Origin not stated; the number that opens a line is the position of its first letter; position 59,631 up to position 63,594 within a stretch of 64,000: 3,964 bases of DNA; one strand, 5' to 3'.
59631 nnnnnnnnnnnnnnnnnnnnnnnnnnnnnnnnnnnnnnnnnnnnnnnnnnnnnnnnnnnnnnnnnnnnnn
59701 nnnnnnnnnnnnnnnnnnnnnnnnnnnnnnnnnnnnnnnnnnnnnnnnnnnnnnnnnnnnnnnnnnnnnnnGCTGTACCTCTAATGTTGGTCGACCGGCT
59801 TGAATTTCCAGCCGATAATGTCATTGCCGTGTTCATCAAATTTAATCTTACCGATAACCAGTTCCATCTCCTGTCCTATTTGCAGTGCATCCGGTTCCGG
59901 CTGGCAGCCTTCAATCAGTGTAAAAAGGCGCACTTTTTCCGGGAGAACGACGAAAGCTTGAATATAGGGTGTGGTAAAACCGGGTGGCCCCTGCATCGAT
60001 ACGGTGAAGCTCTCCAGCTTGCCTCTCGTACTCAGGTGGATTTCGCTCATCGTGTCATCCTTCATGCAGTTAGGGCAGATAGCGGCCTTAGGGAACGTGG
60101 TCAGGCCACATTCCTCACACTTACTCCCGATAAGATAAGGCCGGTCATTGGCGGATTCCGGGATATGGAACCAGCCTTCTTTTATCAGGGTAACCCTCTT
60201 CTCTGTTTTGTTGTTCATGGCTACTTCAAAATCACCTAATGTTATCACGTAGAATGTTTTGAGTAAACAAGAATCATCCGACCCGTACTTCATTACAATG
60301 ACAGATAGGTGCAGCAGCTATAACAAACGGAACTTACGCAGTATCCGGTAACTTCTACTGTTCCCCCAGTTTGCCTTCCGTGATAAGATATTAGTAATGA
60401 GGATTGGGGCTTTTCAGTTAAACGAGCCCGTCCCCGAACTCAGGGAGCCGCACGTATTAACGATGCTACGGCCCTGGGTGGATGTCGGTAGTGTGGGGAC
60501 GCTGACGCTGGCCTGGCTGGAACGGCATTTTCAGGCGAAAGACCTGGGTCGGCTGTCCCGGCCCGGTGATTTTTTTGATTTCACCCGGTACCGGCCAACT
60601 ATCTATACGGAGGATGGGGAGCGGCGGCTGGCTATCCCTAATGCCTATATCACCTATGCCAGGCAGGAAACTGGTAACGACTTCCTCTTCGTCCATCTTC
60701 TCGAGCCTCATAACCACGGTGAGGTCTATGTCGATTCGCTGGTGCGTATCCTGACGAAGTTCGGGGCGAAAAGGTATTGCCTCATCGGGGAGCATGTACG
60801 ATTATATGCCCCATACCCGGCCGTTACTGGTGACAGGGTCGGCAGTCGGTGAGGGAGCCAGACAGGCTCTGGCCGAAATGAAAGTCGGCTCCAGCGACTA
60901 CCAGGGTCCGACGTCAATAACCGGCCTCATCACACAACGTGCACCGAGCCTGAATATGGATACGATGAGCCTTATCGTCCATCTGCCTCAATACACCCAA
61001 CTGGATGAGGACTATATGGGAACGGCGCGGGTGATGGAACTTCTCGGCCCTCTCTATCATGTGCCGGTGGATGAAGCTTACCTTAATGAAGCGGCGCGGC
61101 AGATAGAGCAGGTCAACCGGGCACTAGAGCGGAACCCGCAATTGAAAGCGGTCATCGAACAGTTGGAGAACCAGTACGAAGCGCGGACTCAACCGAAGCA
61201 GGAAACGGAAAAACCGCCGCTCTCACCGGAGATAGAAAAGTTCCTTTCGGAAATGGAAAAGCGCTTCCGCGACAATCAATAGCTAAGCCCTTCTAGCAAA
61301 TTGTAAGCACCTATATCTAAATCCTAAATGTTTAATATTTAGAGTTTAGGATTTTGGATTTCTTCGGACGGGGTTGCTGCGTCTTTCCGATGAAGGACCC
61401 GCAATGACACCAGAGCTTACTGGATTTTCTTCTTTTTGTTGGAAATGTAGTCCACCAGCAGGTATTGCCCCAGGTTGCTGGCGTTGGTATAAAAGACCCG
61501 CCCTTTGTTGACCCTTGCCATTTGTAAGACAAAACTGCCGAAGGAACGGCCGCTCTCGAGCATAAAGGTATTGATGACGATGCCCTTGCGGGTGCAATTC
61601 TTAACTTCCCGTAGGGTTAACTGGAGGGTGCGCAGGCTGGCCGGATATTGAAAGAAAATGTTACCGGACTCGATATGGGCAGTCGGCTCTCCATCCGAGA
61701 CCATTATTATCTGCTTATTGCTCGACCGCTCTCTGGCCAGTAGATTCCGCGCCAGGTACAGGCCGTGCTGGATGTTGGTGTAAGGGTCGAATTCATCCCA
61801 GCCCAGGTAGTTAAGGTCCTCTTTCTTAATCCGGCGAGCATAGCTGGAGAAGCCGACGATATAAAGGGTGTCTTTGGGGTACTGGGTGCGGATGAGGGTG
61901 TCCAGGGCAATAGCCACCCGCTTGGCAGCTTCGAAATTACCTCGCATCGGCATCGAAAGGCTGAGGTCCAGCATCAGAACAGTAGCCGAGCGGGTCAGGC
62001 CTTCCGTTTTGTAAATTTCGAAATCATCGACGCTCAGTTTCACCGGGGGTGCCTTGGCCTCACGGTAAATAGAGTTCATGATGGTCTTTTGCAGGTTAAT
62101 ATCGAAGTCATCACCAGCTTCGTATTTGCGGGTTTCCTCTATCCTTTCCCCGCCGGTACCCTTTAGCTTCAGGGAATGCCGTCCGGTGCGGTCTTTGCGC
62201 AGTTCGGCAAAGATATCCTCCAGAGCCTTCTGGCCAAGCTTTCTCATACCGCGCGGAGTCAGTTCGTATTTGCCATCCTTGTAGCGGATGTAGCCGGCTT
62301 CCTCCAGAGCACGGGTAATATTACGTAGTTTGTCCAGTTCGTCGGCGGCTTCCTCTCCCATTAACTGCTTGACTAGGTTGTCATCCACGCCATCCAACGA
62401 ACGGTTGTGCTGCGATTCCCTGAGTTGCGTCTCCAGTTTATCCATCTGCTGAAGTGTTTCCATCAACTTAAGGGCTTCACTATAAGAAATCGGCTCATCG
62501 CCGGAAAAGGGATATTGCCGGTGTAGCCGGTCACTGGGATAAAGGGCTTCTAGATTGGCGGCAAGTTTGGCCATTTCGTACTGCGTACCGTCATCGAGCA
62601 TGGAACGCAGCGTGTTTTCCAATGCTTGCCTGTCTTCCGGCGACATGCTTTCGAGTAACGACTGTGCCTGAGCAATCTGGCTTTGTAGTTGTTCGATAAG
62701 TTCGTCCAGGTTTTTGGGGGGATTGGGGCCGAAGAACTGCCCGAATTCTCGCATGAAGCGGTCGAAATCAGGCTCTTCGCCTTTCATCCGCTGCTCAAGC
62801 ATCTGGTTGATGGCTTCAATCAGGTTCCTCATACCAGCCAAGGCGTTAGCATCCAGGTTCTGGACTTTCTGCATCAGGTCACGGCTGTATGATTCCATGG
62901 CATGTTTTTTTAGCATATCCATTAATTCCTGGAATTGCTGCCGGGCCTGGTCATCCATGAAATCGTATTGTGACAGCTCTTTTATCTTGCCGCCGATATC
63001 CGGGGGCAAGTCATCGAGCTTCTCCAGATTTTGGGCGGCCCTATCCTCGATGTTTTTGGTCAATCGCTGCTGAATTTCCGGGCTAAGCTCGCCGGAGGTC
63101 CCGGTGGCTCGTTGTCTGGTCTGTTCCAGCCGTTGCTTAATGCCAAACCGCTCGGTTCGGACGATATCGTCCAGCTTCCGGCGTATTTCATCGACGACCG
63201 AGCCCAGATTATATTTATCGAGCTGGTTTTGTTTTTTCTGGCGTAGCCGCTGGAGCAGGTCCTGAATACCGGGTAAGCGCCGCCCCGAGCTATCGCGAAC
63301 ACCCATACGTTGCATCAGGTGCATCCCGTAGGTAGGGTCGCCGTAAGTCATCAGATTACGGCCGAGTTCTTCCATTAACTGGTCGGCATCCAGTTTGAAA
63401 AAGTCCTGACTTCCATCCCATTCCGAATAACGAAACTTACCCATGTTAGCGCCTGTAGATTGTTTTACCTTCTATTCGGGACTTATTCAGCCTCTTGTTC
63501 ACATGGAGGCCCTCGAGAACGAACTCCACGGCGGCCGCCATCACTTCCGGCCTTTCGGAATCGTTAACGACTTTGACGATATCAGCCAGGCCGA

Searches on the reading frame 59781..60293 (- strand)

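Call 16: search_protein_families(library=pfam, proteins=[window:59781-60293:-], max_evalue=0.00001)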
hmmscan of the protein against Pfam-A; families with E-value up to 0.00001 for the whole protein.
window:59781-60293:- (170 aa): 2 families
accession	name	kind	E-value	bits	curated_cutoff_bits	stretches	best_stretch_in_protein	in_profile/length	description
PF01796.24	OB_ChsH2_C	-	3.2e-11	43.4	27.1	1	86-147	3-64/65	ChsH2, C-terminal OB-fold domain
PF12172.15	zf-ChsH2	-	1.5e-07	31.5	23.2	1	50-76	5-31/37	ChsH2, rubredoxin-like zinc ribbon domain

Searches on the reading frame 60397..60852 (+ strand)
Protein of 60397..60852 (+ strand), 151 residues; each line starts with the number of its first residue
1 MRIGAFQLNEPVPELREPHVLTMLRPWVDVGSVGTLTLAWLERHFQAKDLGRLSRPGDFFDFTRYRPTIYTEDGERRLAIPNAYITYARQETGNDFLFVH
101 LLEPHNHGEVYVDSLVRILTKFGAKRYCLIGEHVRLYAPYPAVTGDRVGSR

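Call 16: search_protein_families(library=pfam, proteins=[window:60397-60852:+], max_evalue=0.00001)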
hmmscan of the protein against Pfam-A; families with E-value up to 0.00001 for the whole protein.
window:60397-60852:+ (151 aa): 1 family
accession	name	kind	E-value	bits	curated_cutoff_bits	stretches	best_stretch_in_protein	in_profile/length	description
PF09754.15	PAC2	-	2.6e-13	50.7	25.8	1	24-131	2-106/215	PAC2 family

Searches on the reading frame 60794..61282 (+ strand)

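Call 16: search_protein_families(library=pfam, proteins=[window:60794-61282:+], max_evalue=0.00001)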
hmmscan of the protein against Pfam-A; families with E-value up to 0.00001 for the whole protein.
window:60794-61282:+ (162 aa): 1 family
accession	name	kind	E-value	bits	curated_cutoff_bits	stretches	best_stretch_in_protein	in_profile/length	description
PF09754.15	PAC2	-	5.3e-14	53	25.8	1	6-107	115-210/215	PAC2 family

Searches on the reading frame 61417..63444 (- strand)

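Call 15: search_protein_families(library=pfam, proteins=[window:61417-63444:-], max_evalue=0.00001)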
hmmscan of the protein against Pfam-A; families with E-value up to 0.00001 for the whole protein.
window:61417-63444:- (675 aa): 1 family
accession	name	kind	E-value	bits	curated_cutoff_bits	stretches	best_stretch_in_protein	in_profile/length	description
PF13519.12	VWA_2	-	9e-07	29.9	27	0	488-586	1-107/107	von Willebrand factor type A domain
